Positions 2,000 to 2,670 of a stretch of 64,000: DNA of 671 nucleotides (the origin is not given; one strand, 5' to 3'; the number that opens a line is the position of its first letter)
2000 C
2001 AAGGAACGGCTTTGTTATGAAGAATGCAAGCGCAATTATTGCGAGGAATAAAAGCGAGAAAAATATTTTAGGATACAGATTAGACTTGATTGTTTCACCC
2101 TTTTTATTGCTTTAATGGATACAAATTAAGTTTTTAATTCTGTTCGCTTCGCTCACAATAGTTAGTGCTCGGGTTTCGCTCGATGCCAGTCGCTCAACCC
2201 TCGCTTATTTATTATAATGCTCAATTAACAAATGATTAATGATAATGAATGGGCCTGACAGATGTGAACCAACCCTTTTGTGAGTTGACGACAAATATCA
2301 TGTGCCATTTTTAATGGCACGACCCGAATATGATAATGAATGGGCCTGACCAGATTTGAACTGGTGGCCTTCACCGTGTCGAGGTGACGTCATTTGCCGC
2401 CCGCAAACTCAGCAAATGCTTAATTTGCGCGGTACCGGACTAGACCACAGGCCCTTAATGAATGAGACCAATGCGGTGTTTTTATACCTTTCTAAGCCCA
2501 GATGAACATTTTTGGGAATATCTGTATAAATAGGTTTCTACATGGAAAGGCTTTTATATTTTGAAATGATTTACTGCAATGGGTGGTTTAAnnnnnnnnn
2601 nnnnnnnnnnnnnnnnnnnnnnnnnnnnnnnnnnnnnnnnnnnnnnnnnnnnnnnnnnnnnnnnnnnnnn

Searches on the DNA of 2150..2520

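Call 43: search_rna_families(source=window, start=2150, end=2520, threshold=evalue, max_evalue=5)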
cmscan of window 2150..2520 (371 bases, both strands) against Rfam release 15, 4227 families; matches with E-value up to 5: 3.
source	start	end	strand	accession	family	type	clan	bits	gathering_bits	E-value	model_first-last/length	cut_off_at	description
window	2341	2410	-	RF00005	tRNA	Gene; tRNA;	CL00001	25.9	29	0.0026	1-71/71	no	tRNA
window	2377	2425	+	RF02241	Xoo2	Gene; sRNA;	-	13.8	45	3.2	1-78/78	no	Xanthomonadaceae sRNA Xoo2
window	2345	2428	+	RF02171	RFPL3-AS1_1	Gene; lncRNA;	-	10.3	70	4.5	1-88/88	no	RFPL3 antisense RNA 1 conserved region 1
